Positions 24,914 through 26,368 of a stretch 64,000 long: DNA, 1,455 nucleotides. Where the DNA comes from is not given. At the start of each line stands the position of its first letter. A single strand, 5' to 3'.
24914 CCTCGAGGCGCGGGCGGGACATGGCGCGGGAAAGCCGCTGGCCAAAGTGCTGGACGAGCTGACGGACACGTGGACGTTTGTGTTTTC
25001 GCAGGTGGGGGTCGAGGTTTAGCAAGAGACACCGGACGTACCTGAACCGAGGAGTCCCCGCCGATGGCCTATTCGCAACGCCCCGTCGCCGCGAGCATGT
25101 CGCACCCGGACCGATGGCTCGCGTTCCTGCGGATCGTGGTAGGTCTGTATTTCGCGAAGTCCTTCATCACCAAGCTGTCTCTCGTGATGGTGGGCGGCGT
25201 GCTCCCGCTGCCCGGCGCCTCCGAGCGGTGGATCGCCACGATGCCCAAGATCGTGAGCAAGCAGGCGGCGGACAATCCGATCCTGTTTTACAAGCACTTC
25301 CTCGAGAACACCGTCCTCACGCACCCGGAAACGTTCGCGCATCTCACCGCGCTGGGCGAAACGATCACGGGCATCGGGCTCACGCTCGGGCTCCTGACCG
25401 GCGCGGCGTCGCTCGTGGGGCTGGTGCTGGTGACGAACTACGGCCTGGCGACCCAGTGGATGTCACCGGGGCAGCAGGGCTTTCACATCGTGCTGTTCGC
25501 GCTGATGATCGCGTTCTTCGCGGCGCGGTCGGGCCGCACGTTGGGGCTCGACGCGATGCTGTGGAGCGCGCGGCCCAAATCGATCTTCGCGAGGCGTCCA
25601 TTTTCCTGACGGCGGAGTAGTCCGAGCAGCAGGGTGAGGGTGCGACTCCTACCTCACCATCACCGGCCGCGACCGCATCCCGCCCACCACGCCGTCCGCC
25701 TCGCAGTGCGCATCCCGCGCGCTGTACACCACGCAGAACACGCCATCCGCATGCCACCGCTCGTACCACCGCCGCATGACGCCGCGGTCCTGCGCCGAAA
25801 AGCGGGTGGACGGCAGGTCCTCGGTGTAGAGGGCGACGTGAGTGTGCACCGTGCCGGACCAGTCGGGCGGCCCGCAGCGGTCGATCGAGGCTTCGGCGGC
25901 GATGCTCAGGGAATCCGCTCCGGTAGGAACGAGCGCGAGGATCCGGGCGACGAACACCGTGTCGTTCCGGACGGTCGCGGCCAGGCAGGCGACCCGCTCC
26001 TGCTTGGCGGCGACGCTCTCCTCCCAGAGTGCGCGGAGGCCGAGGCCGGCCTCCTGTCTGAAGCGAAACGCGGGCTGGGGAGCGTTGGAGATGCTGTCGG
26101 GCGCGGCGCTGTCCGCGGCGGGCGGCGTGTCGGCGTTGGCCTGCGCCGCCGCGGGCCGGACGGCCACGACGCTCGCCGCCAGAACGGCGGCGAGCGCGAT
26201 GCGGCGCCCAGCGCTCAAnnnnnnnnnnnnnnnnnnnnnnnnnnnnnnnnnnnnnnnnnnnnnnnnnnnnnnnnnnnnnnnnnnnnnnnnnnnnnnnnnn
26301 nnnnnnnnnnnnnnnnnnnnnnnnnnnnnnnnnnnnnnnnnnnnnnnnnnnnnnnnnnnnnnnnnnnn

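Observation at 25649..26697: Tandem pair of secreted JAMM/MPN+-motif proteins translationally coupled to the xox accessory module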

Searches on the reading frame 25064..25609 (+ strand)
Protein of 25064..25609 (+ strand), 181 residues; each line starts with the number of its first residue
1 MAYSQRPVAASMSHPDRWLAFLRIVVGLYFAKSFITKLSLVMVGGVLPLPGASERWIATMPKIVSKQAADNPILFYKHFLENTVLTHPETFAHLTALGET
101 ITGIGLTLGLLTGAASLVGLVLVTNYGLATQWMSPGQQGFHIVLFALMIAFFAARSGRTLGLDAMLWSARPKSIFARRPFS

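Call 3: search_protein_families(library=pfam, proteins=[window:25064-25609:+], max_evalue=1)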
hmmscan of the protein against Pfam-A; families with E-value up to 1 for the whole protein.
window:25064-25609:+ (181 aa): 2 families
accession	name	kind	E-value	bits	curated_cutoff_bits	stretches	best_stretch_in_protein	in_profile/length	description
PF04173.18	DoxD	-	2.1e-08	34.7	22.7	1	18-167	1-145/167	TQO small subunit DoxD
PF07681.17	DoxX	-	1.8e-05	25.7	23.6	1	19-123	2-76/85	DoxX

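Call 11: search_protein_families(library=ncbifam, proteins=[window:25064-25609:+], max_evalue=0.1)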
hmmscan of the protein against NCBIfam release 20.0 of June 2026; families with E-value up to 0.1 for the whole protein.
window:25064-25609:+ (181 aa): 1 family
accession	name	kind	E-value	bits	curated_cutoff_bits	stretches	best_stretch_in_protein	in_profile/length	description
NF041179.1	TQO_large_DoxD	equivalog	0.0018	18.3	300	1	79-168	72-161/181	thiosulfate:quinone oxidoreductase large subunit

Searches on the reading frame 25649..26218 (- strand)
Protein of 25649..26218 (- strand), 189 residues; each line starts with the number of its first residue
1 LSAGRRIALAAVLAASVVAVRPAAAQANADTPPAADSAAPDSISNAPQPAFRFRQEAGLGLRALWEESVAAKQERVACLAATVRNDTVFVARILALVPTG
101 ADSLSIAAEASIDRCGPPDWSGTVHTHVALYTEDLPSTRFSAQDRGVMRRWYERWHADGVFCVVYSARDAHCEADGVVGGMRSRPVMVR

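Call 3: search_protein_families(library=pfam, proteins=[window:25652-26218:-], max_evalue=1)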
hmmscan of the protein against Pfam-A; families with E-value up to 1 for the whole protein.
seq(189 aa): 1 family
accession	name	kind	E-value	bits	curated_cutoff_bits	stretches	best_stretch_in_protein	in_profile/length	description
PF05757.16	PsbQ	-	0.21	12.1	26.9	1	3-80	40-111/204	Oxygen evolving enhancer protein 3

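Call 11: search_protein_families(library=ncbifam, proteins=[window:25652-26218:-], max_evalue=0.1)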
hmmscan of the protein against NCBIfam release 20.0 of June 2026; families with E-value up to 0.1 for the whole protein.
seq(189 aa): 0 families

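Call 65: search_protein_families(library=phrogs, proteins=[window:25649-26218:-], max_evalue=0.01)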
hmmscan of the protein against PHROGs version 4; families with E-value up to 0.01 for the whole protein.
window:25649-26218:- (189 aa): 0 families
